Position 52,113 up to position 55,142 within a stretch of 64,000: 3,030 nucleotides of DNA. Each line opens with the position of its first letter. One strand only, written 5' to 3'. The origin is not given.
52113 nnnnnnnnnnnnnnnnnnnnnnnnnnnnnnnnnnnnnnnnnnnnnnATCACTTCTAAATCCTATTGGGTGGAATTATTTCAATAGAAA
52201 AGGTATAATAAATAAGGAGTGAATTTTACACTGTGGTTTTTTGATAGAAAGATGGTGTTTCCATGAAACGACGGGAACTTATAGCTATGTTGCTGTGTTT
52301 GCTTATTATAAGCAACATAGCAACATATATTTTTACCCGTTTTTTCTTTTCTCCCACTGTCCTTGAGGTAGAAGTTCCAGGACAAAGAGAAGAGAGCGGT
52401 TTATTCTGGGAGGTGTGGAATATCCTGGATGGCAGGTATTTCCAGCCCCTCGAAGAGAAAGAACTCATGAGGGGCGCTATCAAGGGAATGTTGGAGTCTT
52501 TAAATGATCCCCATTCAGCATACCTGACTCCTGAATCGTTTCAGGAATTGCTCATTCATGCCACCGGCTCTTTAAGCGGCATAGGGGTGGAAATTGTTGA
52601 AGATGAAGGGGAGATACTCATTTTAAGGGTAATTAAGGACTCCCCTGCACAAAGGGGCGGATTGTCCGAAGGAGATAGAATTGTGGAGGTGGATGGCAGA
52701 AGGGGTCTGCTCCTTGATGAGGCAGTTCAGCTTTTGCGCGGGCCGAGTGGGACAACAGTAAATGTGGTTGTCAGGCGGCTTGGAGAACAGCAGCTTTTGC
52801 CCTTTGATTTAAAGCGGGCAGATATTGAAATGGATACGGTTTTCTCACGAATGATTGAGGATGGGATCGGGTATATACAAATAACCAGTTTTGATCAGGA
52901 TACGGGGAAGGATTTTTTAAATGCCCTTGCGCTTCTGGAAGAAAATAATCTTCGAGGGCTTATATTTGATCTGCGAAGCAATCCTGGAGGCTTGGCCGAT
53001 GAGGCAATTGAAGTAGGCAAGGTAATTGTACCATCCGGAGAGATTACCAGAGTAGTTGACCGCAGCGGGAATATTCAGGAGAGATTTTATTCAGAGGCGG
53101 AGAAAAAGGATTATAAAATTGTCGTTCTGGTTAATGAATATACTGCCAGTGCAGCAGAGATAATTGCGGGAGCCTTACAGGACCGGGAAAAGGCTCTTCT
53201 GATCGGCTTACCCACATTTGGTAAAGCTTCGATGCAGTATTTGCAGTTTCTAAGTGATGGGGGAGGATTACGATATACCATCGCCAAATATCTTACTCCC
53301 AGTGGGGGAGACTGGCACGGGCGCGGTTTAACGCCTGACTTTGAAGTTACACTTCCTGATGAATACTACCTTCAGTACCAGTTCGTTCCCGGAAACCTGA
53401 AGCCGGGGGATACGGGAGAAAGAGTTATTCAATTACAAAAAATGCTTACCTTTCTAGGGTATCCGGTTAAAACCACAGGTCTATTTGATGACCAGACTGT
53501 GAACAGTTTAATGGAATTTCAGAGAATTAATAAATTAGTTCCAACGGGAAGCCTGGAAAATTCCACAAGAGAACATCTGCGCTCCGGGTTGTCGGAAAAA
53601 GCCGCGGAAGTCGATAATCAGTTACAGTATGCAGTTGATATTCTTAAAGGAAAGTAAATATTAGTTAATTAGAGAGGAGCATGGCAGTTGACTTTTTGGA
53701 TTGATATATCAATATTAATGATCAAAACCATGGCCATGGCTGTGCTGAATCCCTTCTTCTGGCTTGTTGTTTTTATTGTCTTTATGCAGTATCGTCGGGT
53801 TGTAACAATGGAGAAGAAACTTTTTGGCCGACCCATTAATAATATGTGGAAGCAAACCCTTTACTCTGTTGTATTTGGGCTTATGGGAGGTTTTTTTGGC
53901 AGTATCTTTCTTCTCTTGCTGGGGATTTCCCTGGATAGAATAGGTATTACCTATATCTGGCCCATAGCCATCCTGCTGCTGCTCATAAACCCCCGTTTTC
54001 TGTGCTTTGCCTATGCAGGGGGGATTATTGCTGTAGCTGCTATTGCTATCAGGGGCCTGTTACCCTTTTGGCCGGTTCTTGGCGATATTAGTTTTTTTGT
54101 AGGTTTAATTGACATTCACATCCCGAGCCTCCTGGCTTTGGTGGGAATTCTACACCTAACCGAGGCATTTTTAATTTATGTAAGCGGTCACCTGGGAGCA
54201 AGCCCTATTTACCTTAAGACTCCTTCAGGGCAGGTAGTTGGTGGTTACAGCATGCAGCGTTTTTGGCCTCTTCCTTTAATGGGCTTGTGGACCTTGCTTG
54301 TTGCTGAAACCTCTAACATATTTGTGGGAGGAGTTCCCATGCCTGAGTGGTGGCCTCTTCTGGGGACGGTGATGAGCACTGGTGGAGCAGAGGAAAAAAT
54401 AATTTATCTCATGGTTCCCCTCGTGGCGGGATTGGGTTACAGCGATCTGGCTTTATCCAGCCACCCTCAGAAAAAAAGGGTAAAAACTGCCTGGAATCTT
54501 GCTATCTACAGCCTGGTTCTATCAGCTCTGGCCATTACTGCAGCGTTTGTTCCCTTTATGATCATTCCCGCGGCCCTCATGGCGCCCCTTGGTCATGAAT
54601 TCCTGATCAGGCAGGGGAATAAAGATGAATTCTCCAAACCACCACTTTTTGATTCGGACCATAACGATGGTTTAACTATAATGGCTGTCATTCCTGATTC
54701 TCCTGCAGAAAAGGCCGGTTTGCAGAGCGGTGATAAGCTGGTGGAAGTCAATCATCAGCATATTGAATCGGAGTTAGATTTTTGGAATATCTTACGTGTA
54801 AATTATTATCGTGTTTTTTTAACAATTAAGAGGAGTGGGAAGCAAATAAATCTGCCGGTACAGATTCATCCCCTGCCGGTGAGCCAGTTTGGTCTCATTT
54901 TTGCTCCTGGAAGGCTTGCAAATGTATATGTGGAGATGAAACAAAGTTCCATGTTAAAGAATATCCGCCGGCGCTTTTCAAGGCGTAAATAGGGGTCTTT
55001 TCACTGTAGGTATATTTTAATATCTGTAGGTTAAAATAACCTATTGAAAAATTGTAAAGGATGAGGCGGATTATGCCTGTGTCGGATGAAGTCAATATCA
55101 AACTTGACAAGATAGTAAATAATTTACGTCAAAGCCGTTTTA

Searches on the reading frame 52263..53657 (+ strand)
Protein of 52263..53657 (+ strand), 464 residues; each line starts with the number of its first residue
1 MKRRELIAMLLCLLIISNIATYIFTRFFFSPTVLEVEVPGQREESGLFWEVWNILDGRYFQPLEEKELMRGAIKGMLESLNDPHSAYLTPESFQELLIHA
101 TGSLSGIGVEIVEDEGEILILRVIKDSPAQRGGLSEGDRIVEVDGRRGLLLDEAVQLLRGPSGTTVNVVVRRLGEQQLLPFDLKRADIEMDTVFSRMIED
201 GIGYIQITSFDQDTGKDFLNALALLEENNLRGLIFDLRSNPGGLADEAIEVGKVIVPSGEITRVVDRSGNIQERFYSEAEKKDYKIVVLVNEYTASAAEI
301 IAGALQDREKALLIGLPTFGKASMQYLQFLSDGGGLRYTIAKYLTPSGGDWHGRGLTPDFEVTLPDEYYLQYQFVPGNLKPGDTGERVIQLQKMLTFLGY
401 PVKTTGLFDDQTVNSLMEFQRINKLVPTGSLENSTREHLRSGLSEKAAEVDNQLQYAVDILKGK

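Call 55: search_protein_families(library=pfam, proteins=[window:52263-53657:+], max_evalue=0.00001)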
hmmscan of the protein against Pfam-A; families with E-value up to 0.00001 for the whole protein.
window:52263-53657:+ (464 aa): 6 families
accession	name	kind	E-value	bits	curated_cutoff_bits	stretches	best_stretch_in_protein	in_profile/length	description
PF03572.23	Peptidase_S41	-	3.6e-49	167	24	1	202-362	2-165/165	Peptidase family S41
PF01471.23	PG_binding_1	-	1.1e-11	45.1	23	1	384-439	1-57/57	Putative peptidoglycan binding domain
PF17820.7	PDZ_6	-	1.6e-11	44.2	27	1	120-172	2-54/54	PDZ domain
PF22694.1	CtpB_N-like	-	3.3e-10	40.7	27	1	49-89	42-82/85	Activating protease CtpB N-terminal domain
PF00595.29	PDZ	-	4.1e-10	40.3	23.2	1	103-170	8-80/81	PDZ domain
PF13180.12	PDZ_2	-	1e-09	39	27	1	106-178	2-75/80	PDZ domain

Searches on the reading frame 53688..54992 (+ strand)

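Call 55: search_protein_families(library=pfam, proteins=[window:53688-54992:+], max_evalue=0.00001)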
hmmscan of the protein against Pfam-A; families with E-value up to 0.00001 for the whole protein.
window:53688-54992:+ (434 aa): 3 families
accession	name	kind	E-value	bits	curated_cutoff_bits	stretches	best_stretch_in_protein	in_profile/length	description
PF17820.7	PDZ_6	-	3.6e-11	43.1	27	1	331-382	2-54/54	PDZ domain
PF13180.12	PDZ_2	-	9.4e-08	32.7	27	1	324-392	9-79/80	PDZ domain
PF00595.29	PDZ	-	2.1e-06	28.4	23.2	1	325-361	22-59/81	PDZ domain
